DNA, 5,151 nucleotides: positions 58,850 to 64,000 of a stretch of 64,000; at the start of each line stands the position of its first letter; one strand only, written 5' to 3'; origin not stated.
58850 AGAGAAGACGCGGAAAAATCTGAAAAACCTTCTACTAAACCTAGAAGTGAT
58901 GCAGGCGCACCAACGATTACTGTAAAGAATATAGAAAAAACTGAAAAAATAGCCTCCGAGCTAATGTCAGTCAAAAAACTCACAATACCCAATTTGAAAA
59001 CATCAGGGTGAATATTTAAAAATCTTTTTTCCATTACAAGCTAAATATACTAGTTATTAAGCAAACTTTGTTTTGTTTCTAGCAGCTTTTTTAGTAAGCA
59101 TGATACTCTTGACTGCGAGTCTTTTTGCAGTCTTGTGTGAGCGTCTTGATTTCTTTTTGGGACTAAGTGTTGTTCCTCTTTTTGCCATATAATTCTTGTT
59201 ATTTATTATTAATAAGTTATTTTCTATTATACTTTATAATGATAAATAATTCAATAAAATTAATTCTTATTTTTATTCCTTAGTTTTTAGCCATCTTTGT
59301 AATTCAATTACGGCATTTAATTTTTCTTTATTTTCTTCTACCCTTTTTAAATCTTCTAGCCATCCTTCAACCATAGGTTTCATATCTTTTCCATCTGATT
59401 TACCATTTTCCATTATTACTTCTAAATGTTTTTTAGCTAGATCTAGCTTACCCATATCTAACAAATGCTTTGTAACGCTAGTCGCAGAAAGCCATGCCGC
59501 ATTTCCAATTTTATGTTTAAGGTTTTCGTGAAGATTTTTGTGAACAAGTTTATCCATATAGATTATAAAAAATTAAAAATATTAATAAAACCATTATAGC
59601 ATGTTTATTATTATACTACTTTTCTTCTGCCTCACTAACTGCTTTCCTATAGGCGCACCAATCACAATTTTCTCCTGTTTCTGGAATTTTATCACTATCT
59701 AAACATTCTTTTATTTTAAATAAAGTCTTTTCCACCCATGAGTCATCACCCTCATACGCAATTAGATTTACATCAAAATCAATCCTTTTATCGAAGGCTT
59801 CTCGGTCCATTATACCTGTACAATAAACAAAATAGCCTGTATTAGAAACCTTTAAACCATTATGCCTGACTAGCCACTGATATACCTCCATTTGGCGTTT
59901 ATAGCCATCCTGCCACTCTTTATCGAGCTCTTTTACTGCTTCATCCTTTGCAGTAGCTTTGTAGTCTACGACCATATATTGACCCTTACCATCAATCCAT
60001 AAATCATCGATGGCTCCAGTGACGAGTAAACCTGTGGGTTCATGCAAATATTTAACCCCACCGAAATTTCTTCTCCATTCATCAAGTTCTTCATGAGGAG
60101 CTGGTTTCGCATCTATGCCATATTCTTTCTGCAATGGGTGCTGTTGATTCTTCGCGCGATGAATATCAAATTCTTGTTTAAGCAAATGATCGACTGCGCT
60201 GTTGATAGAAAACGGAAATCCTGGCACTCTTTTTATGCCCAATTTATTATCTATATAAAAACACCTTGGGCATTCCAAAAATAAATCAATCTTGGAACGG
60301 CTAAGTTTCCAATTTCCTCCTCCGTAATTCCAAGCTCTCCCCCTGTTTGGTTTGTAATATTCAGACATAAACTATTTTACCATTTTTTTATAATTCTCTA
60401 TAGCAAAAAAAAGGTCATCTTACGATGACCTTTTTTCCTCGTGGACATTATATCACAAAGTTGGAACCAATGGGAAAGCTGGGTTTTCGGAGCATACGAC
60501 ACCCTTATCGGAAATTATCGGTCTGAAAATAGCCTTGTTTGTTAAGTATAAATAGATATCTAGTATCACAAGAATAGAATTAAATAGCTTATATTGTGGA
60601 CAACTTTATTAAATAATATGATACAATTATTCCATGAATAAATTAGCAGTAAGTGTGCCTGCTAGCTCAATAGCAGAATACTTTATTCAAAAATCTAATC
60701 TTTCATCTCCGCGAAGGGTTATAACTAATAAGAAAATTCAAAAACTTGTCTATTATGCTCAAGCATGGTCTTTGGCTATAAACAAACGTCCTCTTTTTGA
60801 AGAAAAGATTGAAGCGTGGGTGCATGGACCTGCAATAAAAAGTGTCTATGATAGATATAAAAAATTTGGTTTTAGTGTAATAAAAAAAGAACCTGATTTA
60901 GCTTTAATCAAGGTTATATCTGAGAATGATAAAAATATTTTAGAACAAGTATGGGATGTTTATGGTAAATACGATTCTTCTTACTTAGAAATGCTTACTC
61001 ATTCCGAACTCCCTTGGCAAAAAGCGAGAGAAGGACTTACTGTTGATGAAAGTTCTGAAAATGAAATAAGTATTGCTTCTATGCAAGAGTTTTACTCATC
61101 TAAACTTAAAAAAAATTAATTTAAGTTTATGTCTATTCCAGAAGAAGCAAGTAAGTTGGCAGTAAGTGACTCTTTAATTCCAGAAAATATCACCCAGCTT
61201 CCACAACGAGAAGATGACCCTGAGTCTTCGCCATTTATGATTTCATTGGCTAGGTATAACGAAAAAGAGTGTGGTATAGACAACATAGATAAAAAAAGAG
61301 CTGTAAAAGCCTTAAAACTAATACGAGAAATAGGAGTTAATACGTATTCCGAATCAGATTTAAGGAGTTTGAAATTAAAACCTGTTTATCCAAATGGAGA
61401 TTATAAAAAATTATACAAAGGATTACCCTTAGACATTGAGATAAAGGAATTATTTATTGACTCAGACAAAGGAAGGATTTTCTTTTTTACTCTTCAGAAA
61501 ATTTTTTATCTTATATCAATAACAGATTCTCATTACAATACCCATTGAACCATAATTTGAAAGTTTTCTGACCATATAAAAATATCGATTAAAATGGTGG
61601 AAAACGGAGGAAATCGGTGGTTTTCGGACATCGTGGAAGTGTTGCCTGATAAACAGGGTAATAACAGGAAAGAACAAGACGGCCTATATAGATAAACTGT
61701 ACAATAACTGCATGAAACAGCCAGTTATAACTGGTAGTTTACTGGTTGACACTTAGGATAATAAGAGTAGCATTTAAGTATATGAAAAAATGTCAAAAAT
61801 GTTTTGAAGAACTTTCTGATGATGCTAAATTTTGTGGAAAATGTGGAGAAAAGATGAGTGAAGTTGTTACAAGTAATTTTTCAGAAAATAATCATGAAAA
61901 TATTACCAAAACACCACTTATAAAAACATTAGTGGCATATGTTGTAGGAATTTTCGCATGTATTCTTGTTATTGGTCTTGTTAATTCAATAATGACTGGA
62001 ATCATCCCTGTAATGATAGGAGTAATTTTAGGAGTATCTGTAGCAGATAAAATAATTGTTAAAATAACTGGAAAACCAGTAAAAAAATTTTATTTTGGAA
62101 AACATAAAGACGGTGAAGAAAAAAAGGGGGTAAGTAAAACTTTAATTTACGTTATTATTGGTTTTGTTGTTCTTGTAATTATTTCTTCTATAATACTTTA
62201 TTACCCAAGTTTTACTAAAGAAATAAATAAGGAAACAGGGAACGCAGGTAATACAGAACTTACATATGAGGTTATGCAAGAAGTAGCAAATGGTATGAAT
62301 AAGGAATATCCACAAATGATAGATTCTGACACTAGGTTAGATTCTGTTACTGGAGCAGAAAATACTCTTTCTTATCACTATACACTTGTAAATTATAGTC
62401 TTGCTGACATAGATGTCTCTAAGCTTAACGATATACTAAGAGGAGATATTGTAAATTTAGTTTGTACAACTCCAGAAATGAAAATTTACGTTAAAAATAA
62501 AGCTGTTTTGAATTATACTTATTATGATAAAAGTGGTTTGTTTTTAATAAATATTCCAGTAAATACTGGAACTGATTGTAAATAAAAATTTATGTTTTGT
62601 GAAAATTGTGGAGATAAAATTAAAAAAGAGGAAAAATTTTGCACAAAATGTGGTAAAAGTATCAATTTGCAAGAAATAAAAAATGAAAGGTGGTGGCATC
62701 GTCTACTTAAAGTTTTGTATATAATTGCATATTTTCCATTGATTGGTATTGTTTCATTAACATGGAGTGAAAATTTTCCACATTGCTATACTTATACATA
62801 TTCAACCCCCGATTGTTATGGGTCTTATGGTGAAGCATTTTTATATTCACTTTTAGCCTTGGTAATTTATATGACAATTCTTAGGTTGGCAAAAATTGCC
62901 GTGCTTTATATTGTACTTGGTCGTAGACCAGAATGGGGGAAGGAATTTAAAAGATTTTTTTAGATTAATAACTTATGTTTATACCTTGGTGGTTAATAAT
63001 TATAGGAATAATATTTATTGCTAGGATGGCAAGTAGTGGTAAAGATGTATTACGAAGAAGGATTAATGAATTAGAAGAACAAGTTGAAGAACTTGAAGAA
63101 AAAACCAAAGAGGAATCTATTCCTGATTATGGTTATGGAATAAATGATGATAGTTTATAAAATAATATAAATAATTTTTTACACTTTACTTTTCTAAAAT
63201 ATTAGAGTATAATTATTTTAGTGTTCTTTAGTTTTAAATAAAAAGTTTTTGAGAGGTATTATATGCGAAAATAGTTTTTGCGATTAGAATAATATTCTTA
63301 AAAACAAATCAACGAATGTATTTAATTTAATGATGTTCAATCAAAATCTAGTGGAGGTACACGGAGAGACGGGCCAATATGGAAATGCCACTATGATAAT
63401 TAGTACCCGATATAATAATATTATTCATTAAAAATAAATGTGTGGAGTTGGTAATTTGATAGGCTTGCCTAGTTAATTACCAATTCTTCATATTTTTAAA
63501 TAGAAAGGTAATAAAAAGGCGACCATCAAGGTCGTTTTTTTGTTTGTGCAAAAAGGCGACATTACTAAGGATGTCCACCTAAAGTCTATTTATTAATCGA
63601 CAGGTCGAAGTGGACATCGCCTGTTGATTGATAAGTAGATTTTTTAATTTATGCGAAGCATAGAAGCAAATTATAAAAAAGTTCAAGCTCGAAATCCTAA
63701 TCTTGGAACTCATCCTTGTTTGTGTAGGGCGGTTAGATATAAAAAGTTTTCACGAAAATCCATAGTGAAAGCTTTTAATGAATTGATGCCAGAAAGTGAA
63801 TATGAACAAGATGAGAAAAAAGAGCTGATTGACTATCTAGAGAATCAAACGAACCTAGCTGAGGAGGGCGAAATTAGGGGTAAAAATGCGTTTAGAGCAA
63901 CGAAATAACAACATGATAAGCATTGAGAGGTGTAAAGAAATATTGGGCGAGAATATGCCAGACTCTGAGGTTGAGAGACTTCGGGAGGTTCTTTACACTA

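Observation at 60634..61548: Panacea-domain (DUF4065) gene immediately followed by an uncharacterised 139-aa ORF: candidate novel toxin-antitoxin pair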

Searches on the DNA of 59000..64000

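Call 37: search_rna_families(source=window, start=59000, end=64000, threshold=evalue, max_evalue=1)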
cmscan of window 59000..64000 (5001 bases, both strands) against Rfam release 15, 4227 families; matches with E-value up to 1: 1.
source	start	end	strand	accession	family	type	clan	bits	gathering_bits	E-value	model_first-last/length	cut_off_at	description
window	63443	63543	+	RF00106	RNAI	Gene; antisense;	-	24.7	47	0.18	1-102/102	no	RNAI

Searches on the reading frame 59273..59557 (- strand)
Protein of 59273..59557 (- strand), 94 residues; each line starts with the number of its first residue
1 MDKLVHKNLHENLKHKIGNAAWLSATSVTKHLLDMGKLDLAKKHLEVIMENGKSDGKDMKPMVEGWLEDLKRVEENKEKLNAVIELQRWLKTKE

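Call 3: search_protein_families(library=pfam, proteins=[window:59273-59557:-], max_evalue=0.1)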
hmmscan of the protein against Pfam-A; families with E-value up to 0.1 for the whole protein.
window:59273-59557:- (94 aa): 0 families

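Call 4: search_protein_families(library=padloc, proteins=[window:59273-59557:-], max_evalue=0.1)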
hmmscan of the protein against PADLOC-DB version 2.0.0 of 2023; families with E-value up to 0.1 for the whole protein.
window:59273-59557:- (94 aa): 0 families

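Call 5: search_protein_families(library=ncbifam, proteins=[window:59273-59557:-], max_evalue=0.1)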
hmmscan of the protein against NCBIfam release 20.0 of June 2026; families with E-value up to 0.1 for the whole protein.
window:59273-59557:- (94 aa): 2 families
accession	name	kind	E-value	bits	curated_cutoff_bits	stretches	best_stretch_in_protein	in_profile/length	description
NF052432.1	TC0500_fam_Inc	equivalog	0.00086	18.7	240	1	27-84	133-192/214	TC0500 family inclusion membrane protein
NF008334.0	PRK11119.1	equivalog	0.0048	16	215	1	12-70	256-315/331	glycine betaine/L-proline ABC transporter substrate-binding protein ProX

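Call 7: search_protein_families(library=phrogs, proteins=[window:59273-59557:-], max_evalue=0.1)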
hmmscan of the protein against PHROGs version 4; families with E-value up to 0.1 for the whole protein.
window:59273-59557:- (94 aa): 1 family
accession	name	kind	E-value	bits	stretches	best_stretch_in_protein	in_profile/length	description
phrog_38641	-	unknown function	0.038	15.3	1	29-85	52-110/114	-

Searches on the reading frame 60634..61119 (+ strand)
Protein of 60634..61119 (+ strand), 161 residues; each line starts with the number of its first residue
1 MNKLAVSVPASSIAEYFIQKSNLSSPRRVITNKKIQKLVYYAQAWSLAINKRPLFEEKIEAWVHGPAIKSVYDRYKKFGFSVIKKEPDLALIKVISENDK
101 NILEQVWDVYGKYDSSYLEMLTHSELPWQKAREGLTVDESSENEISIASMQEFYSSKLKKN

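Call 3: search_protein_families(library=pfam, proteins=[window:60634-61119:+], max_evalue=0.1)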
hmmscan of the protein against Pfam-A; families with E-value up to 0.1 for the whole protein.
window:60634-61119:+ (161 aa): 1 family
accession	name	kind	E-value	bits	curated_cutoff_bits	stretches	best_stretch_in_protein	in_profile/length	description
PF13274.11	SocA_Panacea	-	5.9e-21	75.9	25.7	1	35-129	1-113/113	Antitoxin SocA-like, Panacea domain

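Call 4: search_protein_families(library=padloc, proteins=[window:60634-61119:+], max_evalue=0.1)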
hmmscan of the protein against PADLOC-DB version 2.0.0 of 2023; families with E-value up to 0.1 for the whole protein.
window:60634-61119:+ (161 aa): 0 families

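Call 5: search_protein_families(library=ncbifam, proteins=[window:60634-61119:+], max_evalue=0.1)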
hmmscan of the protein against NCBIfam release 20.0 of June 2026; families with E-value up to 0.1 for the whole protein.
window:60634-61119:+ (161 aa): 1 family
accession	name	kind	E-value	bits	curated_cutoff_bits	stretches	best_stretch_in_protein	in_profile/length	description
NF047745.1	SocA_antitoxin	equivalog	4.6e-14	52.5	190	1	12-129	5-130/176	type VI toxin-antitoxin system SocA family antitoxin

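Call 7: search_protein_families(library=phrogs, proteins=[window:60634-61119:+], max_evalue=0.1)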
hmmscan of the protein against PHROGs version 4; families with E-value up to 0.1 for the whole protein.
window:60634-61119:+ (161 aa): 3 families
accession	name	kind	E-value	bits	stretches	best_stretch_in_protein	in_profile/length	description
phrog_1281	-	unknown function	1.1e-43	150.1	1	10-158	10-154/195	-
phrog_10390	-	unknown function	7.3e-35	121.9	1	7-158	148-295/299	-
phrog_2038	-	connector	0.026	14.9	1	85-154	195-265/314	upper collar connector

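Call 69: search_dna_similar(query=window:60634-61116:+, collection=plasmids, mode=protein, max_rows=25)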
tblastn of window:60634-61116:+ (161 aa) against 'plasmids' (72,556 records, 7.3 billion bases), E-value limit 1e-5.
Records with a match: 98; places in all: 109; records where one place covers at least 80% of the query: 29.
Best place of each record, by identity: <60% 98.
By first word of the organism name: Bacillus 62; Lactobacillus 6; Paenibacillus 4; Pseudomonas 2; Neisseria 2; Clostridioides 2; Pontibacter 1; Escherichia 1; Legionella 1; Rhizobium 1; and 16 more.
By predicted mobility (MOB-suite, as given by PLSDB): non-mobilizable 82; conjugative 11; mobilizable 5.
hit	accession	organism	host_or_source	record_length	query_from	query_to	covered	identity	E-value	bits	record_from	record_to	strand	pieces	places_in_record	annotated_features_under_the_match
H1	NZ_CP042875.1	Bacillus cereus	Triticum aestivum L,tissue sample,root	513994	11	155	90%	46.3%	2e-34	134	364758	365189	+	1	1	type II toxin-antitoxin system antitoxin SocA domain-containing ...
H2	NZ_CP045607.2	Bacillus cereus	Whole organism,soil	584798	1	155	96%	42.3%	2e-26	110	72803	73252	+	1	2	type II toxin-antitoxin system antitoxin SocA domain-containing ...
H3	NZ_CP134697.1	Pontibacter sp. G13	single cell,seawater, biofilm of coral ...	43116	2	158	98%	41.0%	2e-28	116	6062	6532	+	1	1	type II toxin-antitoxin system antitoxin SocA domain-containing ...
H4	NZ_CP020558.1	Paenibacillus larvae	Apis mellifera,single cell microbial ...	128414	13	159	91%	42.9%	3e-30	121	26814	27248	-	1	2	type II toxin-antitoxin system antitoxin SocA domain-containing ...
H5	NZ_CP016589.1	Bacillus thuringiensis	Mono isolate,Ginseng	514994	13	158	91%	41.4%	3e-23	101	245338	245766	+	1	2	type II toxin-antitoxin system antitoxin SocA domain-containing ...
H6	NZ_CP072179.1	Lactobacillus gasseri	Homo sapiens,stool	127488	13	154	88%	42.4%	4e-29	118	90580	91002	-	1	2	type II toxin-antitoxin system antitoxin SocA domain-containing ...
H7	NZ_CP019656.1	Paenibacillus larvae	honeybees,cell culture,foul brood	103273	34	160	79%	44.9%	1e-25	108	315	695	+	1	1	type II toxin-antitoxin system antitoxin SocA domain-containing ...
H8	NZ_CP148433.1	Escherichia coli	Chicken,single cell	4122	13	158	91%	37.7%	9e-23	100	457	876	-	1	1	type II toxin-antitoxin system antitoxin SocA domain-containing ...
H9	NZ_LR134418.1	Legionella adelaidensis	environmental,Cooling tower water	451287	13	158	91%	37.4%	2e-23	102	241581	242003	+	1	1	type II toxin-antitoxin system antitoxin SocA domain-containing ...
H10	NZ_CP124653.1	Pseudomonas aeruginosa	Homo sapiens,Wound/Abscess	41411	8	159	94%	35.3%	1e-22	100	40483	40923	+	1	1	type II toxin-antitoxin system antitoxin SocA domain-containing ...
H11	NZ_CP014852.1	Bacillus thuringiensis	soil,soil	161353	12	156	90%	36.7%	3e-24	104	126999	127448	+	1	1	type II toxin-antitoxin system antitoxin SocA domain-containing ...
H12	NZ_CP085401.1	Bacillus tropicus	single cell,soil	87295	13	154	88%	37.3%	3e-20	93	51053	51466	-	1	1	type II toxin-antitoxin system antitoxin SocA domain-containing ...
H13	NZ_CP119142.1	Neisseria gonorrhoeae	Homo sapiens,whole organism,synovial ...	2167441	10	160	94%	35.1%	2e-16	82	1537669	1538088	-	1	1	none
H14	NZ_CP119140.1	Neisseria gonorrhoeae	Homo sapiens,whole organism,blood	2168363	10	160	94%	35.1%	2e-16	82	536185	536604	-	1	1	none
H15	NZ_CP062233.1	Rhizobium sp. TH2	Sainfoin,pure bacterial culture,Nodule ...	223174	7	156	93%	34.2%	3e-14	76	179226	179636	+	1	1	type II toxin-antitoxin system antitoxin SocA domain-containing ...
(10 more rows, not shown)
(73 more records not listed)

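Call 71: get_annotated_region(hit=H1, flank=1500)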
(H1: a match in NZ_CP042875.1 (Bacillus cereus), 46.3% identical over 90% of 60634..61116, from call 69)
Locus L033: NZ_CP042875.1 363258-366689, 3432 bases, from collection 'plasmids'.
description: Bacillus cereus strain 09 plasmid unnamed1, complete sequence
organism: Bacillus cereus (NCBI taxid 1396)
taxonomy: Bacteria; Bacillota; Bacilli; Bacillales; Bacillaceae; Bacillus; Bacillus cereus
host: -; source: Triticum aestivum L,tissue sample,root; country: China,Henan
typing (MOB-suite, as given by PLSDB): non-mobilizable; replicon rep_cluster_125; mating-pair formation MPF_T
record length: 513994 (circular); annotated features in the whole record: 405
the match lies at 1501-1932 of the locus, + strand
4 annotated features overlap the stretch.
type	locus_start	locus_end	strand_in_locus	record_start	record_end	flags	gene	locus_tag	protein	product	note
CDS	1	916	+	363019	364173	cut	-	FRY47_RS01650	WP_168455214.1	HNH endonuclease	-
CDS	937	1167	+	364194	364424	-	-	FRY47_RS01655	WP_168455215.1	hypothetical protein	-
CDS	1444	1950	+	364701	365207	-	-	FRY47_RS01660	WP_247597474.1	type II toxin-antitoxin system antitoxin SocA domain-containing protein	-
CDS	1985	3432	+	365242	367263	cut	-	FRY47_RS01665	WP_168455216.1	hypothetical protein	-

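Call 72: get_annotated_region(hit=H3, flank=1500)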
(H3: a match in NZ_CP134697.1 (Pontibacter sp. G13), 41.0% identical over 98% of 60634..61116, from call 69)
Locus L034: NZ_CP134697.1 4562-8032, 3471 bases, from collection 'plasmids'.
description: Pontibacter sp. G13 plasmid unnamed1, complete sequence
organism: Pontibacter sp. G13 (NCBI taxid 3074898)
taxonomy: Bacteria; Bacteroidota; Cytophagia; Cytophagales; Hymenobacteraceae; Pontibacter; Pontibacter sp. G13
host: -; source: single cell,seawater, biofilm of coral aquarium; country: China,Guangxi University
typing (MOB-suite, as given by PLSDB): non-mobilizable
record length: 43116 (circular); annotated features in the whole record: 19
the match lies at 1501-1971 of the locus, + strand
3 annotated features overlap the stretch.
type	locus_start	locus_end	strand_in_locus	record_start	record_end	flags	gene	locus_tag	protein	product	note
CDS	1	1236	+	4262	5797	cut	-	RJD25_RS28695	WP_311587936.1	serine protease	GO:0006508 - proteolysis [Evidence IEA]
CDS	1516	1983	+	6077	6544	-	-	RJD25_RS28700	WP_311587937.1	type II toxin-antitoxin system antitoxin SocA domain-containing protein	-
CDS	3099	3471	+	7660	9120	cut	-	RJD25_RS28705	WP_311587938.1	hypothetical protein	-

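Call 73: get_annotated_region(hit=H6, flank=1500)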
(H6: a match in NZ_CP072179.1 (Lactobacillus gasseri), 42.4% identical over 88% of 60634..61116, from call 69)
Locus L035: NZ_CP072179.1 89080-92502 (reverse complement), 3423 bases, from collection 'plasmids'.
description: Lactobacillus gasseri strain HL20 plasmid pHL20_1, complete sequence
organism: Lactobacillus gasseri (NCBI taxid 1596)
taxonomy: Bacteria; Bacillota; Bacilli; Lactobacillales; Lactobacillaceae; Lactobacillus; Lactobacillus gasseri
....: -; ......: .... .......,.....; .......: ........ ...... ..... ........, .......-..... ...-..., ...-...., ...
typing (MOB-suite, as given by PLSDB): non-mobilizable
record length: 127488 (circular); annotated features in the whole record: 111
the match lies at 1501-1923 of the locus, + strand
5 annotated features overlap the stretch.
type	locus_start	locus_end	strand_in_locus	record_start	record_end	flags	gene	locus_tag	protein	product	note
CDS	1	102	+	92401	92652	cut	-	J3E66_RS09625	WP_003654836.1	hypothetical protein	-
CDS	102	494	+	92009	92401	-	-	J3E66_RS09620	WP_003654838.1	type II toxin-antitoxin system death-on-curing family toxin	-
CDS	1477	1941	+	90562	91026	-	-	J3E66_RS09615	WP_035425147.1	type II toxin-antitoxin system antitoxin SocA domain-containing protein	-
CDS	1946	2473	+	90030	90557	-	-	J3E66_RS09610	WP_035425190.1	hypothetical protein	-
CDS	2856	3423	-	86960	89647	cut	-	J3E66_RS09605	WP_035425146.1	hypothetical protein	-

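Call 74: get_annotated_region(hit=H8, flank=1500)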
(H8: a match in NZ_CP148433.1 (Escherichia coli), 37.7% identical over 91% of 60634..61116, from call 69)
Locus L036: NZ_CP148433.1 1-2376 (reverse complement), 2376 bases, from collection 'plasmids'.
description: Escherichia coli strain Z1323CEC0013 plasmid pZ1323CEC0013_1-7, complete sequence
organism: Escherichia coli (NCBI taxid 562)
taxonomy: Bacteria; Pseudomonadota; Gammaproteobacteria; Enterobacterales; Enterobacteriaceae; Escherichia; Escherichia coli
host: -; source: Chicken,single cell; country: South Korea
typing (MOB-suite, as given by PLSDB): non-mobilizable
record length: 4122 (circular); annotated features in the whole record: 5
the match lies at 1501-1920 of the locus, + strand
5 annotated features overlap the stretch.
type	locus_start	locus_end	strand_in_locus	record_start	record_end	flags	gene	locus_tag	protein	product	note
CDS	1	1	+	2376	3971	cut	-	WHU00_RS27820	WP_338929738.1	transglycosylase SLT domain-containing protein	-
CDS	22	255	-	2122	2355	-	-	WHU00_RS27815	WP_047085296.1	hypothetical protein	-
CDS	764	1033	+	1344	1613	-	-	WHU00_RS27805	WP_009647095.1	phage tail fiber C-terminal domain-containing protein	-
CDS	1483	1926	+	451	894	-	-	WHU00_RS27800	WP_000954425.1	type II toxin-antitoxin system antitoxin SocA domain-containing protein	-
CDS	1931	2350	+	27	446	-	-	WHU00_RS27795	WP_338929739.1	hypothetical protein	-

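Call 75: get_annotated_region(hit=H13, flank=1500)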
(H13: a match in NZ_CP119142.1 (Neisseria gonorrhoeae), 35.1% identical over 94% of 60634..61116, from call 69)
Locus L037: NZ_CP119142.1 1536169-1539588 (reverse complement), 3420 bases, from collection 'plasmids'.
description: Neisseria gonorrhoeae strain 2022NG-0032 plasmid p2022NG-0032_1, complete sequence
organism: Neisseria gonorrhoeae (NCBI taxid 485)
taxonomy: Bacteria; Pseudomonadota; Betaproteobacteria; Neisseriales; Neisseriaceae; Neisseria; Neisseria gonorrhoeae
host: -; source: Homo sapiens,whole organism,synovial fluid; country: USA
typing (MOB-suite, as given by PLSDB): non-mobilizable
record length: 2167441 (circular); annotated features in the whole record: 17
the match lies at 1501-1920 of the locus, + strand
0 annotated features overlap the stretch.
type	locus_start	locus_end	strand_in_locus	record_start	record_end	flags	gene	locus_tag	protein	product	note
